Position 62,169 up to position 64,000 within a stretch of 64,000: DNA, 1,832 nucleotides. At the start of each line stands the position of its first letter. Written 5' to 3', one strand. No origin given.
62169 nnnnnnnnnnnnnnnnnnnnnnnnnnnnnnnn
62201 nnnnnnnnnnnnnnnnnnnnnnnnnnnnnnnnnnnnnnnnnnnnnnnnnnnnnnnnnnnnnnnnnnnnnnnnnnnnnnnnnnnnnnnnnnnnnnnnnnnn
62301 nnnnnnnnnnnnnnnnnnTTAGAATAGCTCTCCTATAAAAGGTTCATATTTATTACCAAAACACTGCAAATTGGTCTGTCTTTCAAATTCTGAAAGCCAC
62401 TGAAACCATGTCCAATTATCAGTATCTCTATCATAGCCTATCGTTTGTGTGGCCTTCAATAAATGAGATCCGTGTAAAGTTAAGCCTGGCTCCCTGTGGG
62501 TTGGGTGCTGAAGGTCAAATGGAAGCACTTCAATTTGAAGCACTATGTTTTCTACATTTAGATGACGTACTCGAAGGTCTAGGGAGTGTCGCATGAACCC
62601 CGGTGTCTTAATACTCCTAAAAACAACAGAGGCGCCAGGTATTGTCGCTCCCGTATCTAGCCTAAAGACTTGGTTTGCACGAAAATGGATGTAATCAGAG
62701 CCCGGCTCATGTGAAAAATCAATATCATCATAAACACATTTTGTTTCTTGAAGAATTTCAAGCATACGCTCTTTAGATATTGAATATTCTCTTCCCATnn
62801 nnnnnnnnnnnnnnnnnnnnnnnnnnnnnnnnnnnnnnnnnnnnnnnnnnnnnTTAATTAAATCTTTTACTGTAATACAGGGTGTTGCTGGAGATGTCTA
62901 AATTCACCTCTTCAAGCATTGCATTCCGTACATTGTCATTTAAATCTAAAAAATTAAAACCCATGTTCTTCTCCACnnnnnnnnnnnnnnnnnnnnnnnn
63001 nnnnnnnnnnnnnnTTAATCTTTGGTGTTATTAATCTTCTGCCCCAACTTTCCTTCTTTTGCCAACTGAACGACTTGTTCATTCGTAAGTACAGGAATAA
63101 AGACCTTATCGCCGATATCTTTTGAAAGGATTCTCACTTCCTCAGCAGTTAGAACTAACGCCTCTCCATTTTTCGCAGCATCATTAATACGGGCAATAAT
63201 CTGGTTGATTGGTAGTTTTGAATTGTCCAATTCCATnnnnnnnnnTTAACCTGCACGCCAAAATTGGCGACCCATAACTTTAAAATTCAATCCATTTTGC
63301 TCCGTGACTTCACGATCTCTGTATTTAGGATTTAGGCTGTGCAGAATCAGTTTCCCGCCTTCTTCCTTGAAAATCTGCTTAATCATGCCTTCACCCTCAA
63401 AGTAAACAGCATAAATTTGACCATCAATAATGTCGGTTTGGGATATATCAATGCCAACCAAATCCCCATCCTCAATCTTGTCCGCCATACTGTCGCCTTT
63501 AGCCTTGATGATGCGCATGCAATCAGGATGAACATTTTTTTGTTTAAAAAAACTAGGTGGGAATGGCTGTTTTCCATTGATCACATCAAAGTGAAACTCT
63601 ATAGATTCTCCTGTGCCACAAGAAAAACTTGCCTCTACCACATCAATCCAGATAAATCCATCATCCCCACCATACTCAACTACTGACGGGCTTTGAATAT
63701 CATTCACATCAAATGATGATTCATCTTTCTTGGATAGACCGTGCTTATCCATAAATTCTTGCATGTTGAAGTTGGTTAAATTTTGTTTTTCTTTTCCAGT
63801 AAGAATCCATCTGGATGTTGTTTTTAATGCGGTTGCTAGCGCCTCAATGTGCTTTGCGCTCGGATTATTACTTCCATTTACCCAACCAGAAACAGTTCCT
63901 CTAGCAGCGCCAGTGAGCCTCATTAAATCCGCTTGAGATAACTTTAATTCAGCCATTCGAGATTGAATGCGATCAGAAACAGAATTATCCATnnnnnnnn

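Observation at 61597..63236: Three-gene cargo co-oriented with and downstream of the CI repressor (lambda rexAB position): candidate lysogen-expressed defence/exclusion system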

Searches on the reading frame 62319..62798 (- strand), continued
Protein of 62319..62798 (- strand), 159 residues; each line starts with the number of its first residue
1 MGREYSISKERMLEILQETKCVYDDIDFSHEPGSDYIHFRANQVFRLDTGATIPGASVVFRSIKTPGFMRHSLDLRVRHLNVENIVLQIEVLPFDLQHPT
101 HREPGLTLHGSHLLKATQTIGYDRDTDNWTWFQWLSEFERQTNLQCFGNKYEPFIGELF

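Call 102: find_related_loci(query=A7, collection=genome_contigs, flank=4000)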
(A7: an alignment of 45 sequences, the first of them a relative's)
Query A7 (162 aa) in genome_contigs; peptide patterns used: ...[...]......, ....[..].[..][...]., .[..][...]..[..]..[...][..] (x = any residue, [..] = any of these).
141 stretches matched a pattern; 13 encode a relative of the query (tblastn E <= 1e-3); 13 distinct loci.
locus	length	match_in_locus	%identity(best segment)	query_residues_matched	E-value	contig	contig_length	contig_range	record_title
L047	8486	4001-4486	94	1-162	5e-103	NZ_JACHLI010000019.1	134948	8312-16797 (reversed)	Pseudomonas nitroreducens strain S00179 Ga0436327_19, whole genome shotgun sequence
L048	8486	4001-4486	85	1-162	3e-95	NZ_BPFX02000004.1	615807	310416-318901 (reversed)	Pseudomonas paralcaligenes strain MRCP1333 NODE_4, whole genome shotgun sequence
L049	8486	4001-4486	66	1-162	1e-75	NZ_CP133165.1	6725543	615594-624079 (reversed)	Pseudomonas sp. App30 chromosome, complete genome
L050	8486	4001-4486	64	1-162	4e-73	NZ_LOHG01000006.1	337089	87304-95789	Pseudomonas maioricensis strain S25 scaffold00006, whole genome shotgun sequence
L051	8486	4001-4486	59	1-162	5e-65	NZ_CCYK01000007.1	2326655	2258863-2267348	Pseudomonas massiliensis strain CB1, whole genome shotgun sequence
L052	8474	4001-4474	55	5-161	2e-57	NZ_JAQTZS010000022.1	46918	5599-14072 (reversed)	MAG: Malikia sp. isolate STC_66 NODE_1519_length_46918_cov_66.387211_Sandtown_C, whole genome shotgun sequence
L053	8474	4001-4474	54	6-162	2e-54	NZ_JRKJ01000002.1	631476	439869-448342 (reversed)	Lysobacter dokdonensis DS-58 contig2, whole genome shotgun sequence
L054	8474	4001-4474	49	6-162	4e-47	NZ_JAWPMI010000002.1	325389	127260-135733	Rhodanobacter sp. KK11 ptg000002l, whole genome shotgun sequence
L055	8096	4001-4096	53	112-143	5e-5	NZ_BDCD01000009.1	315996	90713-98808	Nocardia yamanashiensis NBRC 100130, whole genome shotgun sequence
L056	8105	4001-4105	49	112-146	5e-5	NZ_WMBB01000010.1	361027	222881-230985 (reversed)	Nocardia aurantiaca strain CT2-14 NODE_10_length_361027_cov_57.126700, whole genome shotgun sequence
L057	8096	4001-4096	53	112-143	5e-5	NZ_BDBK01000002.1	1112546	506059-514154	Nocardia inohanensis NBRC 100128, whole genome shotgun sequence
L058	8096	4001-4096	50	112-143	7e-5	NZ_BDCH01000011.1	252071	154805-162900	Nocardia crassostreae strain NBRC 100342, whole genome shotgun sequence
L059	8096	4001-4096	50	112-143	1e-4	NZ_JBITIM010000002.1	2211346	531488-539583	Nocardia sp. NPDC050406 NPDC050406_120_D8.ctg-0002, whole genome shotgun sequence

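Call 110: search_solved_structures(query=L054:7446-8090:+, max_evalue=0.01)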
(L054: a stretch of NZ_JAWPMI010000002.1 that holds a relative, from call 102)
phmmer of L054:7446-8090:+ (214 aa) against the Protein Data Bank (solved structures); distinct sequences matched with E-value up to 0.01: 3.
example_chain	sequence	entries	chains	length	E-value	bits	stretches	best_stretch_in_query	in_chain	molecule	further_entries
3hyn_A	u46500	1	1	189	3.9e-15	59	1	29-183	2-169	Putative signal transduction protein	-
9uv0_A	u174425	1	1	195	3.4e-14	56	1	27-183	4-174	Putative cyclic ADP-D-ribose synthase ThsB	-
8v6t_A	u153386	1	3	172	1e-13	54.4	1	28-142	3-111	Molecular chaperone Tir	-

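Call 111: search_solved_structures(query=L054:5369-6361:+, max_evalue=0.01)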
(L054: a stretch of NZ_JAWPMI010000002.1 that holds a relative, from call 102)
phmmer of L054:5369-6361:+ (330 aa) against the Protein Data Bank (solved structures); distinct sequences matched with E-value up to 0.01: 0.

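Call 112: search_solved_structures(query=L052:3054-3569:-, max_evalue=0.01)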
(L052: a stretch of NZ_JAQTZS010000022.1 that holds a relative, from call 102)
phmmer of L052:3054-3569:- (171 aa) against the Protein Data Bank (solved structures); distinct sequences matched with E-value up to 0.01: 17.
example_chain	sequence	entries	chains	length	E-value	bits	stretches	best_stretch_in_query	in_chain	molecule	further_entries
7f36_A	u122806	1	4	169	5.8e-29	104.4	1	12-162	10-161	N-acetyltransferase domain-containing protein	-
5fvj_A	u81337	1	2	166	1.1e-28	103.5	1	12-160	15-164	PUTATIVE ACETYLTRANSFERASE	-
7ak8_A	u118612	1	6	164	1.2e-28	103.4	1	12-160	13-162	GCN5 family acetyltransferase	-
9ilr_A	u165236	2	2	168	4.2e-28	101.6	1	17-154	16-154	N-acetyltransferase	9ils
7f37_B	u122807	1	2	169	5.6e-28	101.2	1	13-157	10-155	GNAT family N-acetyltransferase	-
7ak7_A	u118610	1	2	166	2.8e-26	95.7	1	12-163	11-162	Acetyltransferase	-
6g96_B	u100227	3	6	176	2.8e-20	76.1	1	20-169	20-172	Acetyltransferase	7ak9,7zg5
6gts_A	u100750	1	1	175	3.2e-13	53.2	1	14-166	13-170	Acetyltransferase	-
6ajm_A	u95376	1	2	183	4.2e-13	52.8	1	14-166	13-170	N-acetyltransferase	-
6ajn_A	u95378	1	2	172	5.2e-13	52.5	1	14-162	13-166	N-acetyltransferase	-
6gtq_A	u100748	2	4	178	1.4e-12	51.1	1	14-166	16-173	N-acetyltransferase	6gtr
6gtp_A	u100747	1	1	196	1.9e-12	50.7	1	14-166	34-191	N-acetyltransferase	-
7chd_A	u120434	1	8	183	4e-12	49.6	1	14-166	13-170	N-acetyltransferase domain-containing protein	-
5zgn_C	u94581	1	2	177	3.5e-10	43.3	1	17-156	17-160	KacT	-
5xun_A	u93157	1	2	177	1.3e-09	41.5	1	17-156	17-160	Acetyltransferase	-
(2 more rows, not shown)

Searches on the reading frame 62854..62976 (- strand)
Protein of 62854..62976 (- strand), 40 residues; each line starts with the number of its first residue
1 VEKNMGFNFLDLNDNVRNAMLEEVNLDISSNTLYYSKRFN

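Call 3: search_protein_families(library=pfam, proteins=[window:62854-62976:-], max_evalue=1)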
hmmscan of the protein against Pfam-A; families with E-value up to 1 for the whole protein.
window:62854-62976:- (40 aa): 2 families
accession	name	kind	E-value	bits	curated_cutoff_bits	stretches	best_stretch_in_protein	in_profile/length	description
PF16722.10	SAPIS-gp6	-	0.1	13.4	27.4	1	8-32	15-39/72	Pathogenicity island protein gp6 in Staphylococcus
PF12523.13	DUF3725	-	0.14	13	22.8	1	3-35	22-53/74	Protein of unknown function (DUF3725)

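Call 4: search_protein_families(library=padloc, proteins=[window:62854-62976:-], max_evalue=1)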
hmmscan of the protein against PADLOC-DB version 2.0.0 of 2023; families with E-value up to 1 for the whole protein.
window:62854-62976:- (40 aa): 0 families

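Call 5: search_protein_families(library=phrogs, proteins=[window:62854-62976:-], max_evalue=1)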
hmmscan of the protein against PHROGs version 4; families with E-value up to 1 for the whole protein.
window:62854-62976:- (40 aa): 2 families
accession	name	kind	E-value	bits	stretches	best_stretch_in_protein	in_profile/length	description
phrog_30545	-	unknown function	1.1e-19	71.9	1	5-40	1-36/172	-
phrog_27131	-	unknown function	0.23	12.8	1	7-36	24-49/119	-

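Call 7: search_protein_families(library=ncbifam, proteins=[window:62854-62976:-], max_evalue=1)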
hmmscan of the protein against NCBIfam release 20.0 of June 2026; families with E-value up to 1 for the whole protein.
window:62854-62976:- (40 aa): 0 families

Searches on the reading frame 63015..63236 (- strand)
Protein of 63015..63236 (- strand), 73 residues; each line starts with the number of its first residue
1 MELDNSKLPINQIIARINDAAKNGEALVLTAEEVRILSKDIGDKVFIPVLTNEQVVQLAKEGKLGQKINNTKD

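Call 3: search_protein_families(library=pfam, proteins=[window:63015-63236:-], max_evalue=1)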
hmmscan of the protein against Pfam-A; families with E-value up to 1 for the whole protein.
window:63015-63236:- (73 aa): 2 families
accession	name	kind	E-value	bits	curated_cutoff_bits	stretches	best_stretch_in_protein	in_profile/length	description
PF25284.1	DUF7874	-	0.007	16.9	30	1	35-64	107-136/136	Family of unknown function (DUF7874)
PF25604.1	DUF7938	-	0.097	13.1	27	1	22-45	7-30/66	Phage family of unknown function (DUF7938)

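Call 4: search_protein_families(library=padloc, proteins=[window:63015-63236:-], max_evalue=1)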
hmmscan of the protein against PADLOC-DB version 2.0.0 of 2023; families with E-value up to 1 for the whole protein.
window:63015-63236:- (73 aa): 0 families

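Call 5: search_protein_families(library=phrogs, proteins=[window:63015-63236:-], max_evalue=1)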
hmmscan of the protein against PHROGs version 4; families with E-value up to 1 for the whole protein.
window:63015-63236:- (73 aa): 4 families
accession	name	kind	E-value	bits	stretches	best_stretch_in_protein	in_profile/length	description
phrog_2719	-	unknown function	9.8e-47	158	1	3-73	1-71/71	-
phrog_7115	-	unknown function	0.11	13.6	1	17-69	17-66/127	-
phrog_16497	-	integration and excision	0.16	13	1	22-45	7-30/66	excisionase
phrog_26697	-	unknown function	0.17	13.1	0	43-60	13-30/42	-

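Call 7: search_protein_families(library=ncbifam, proteins=[window:63015-63236:-], max_evalue=1)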
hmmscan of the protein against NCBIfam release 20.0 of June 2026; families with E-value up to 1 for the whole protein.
window:63015-63236:- (73 aa): 0 families

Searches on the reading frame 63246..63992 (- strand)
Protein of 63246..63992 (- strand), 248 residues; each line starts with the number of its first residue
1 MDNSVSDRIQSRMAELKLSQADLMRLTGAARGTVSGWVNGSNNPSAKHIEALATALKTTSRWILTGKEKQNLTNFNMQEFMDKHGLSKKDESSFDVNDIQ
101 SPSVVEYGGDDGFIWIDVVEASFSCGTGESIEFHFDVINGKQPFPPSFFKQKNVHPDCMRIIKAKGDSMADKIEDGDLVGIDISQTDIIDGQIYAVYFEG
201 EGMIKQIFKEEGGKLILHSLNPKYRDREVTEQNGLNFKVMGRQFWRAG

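Call 3: search_protein_families(library=pfam, proteins=[window:63246-63992:-], max_evalue=1)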
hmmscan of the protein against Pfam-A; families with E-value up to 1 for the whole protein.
window:63246-63992:- (248 aa): 6 families
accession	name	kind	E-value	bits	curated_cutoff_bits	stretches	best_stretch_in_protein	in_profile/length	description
PF00717.28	Peptidase_S24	-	5e-22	78.2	23.3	1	130-242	11-114/116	Peptidase S24-like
PF13443.12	HTH_26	-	1.7e-08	35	22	1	8-59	1-53/63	Cro/C1-type HTH DNA-binding domain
PF01381.28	HTH_3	-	5.1e-08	33.3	23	1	12-63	4-55/55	Helix-turn-helix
PF13560.12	HTH_31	-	0.00025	21.7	27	1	10-59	7-57/64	Helix-turn-helix domain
PF07022.19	Phage_CI_repr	-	0.013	16.3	22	1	8-69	2-63/65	Bacteriophage CI repressor helix-turn-helix domain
PF12844.13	HTH_19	-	0.12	12.7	30.2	1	15-68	10-63/64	Helix-turn-helix domain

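Call 4: search_protein_families(library=padloc, proteins=[window:63246-63992:-], max_evalue=1)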
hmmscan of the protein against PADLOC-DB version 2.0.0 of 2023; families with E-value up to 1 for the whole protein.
window:63246-63992:- (248 aa): 12 families
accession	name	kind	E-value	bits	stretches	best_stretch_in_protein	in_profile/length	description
PDLC03951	RmrA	-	3.9e-07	27.4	1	10-70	15-74/400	-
PDLC04142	capH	-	0.0001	21.3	1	2-77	4-74/103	capH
PDLC03952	RmrA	-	0.00013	18.9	1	6-93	24-110/395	-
PDLC03956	RmrA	-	0.00014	19.1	1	9-75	14-80/399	-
PDLC03954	RmrA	-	0.00014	18.9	1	18-95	24-99/380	-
PDLC03948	RmrA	-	0.00057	16.9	1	4-67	8-71/397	-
PDLC03982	PD-Lambda-2_B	-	0.0037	14.6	1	7-74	62-131/402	-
PDLC04758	PDC-M64B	-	0.0042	15.5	1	4-59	30-85/123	-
PDLC03949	RmrA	-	0.0073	13.2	1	16-66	14-64/363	-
PDLC04760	PDC-M64C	-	0.02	13.3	1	4-58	26-80/93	-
PDLC03664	Control_protein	-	0.02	13.3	1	17-61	26-70/74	control protein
PDLC03946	RmrA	-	0.036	10.8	1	8-67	6-65/357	-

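Call 5: search_protein_families(library=phrogs, proteins=[window:63246-63992:-], max_evalue=1)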
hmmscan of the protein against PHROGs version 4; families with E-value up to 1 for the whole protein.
window:63246-63992:- (248 aa): 25 families
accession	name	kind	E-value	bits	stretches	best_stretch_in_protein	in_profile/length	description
phrog_4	-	transcription regulation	1.2e-47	163.8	1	3-245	135-334/400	transcriptional repressor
phrog_6201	-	transcription regulation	2.2e-24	86.6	1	144-245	13-113/121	CI-like repressor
phrog_8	-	transcription regulation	2.6e-12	47.8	1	2-83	74-179/346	transcriptional regulator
phrog_2328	-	transcription regulation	2.6e-10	41.2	1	4-70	15-81/128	transcriptional repressor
phrog_811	-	DNA, RNA and nucleotide metabolism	4.2e-10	40.3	1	155-235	44-122/140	UmuD-like protein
phrog_2967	-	transcription regulation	5.6e-10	40.1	1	3-70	9-76/225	transcriptional regulator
phrog_3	-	transcription regulation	5.2e-08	34.1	1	4-79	88-161/430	transcriptional repressor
phrog_4836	-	transcription regulation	2.7e-07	31.3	1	2-75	73-146/194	CII-like regulator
phrog_3037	-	transcription regulation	8.5e-06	26.7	1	6-80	15-91/189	transcriptional repressor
phrog_2439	-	transcription regulation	1.5e-05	25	1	6-67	9-70/367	transcriptional regulator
phrog_8558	-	unknown function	2.1e-05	25.7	1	161-232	22-97/114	-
phrog_147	-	transcription regulation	0.00066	21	1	2-69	2-72/100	transcriptional regulator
phrog_296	-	integration and excision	0.0014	18.4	1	3-57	226-281/626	DNA transposition protein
phrog_1373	-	transcription regulation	0.0017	19.4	1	7-74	66-133/166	transcriptional regulator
phrog_2104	-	unknown function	0.023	15.9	1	14-57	49-92/103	-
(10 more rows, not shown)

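Call 7: search_protein_families(library=ncbifam, proteins=[window:63246-63992:-], max_evalue=1)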
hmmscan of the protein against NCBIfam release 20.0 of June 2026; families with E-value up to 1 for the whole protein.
window:63246-63992:- (248 aa): 7 families
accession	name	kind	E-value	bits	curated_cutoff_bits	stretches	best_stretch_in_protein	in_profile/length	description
NF007257.0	PRK09706.1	subfamily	1.6e-12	47.4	101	1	3-74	4-75/135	transcriptional repressor DicA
NF007621.2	PRK10276.1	subfamily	2e-07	31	110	1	155-235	25-104/115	translesion error-prone DNA polymerase V autoproteolytic subunit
TIGR00498.1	lexA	equivalog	3.6e-07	30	110.95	1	139-241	99-193/203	transcriptional repressor LexA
NF041951.1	phage_RstR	subfamily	0.00011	22.4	80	1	5-92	3-90/108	RstR family transcriptional repressor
NF048000.1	ECH1013_TF_S24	equivalog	0.0017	18.2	300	1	157-246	111-200/204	ECH_1013 family putative transcriptional regulator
NF010465.0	PRK13890.1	equivalog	0.0019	18.3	96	1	14-64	15-65/121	conjugal transfer protein TrbA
TIGR03830.1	CxxCG_CxxCG_HTH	subfamily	0.11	12.3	61.8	1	14-54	75-115/127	type II TA system antitoxin MqsA family protein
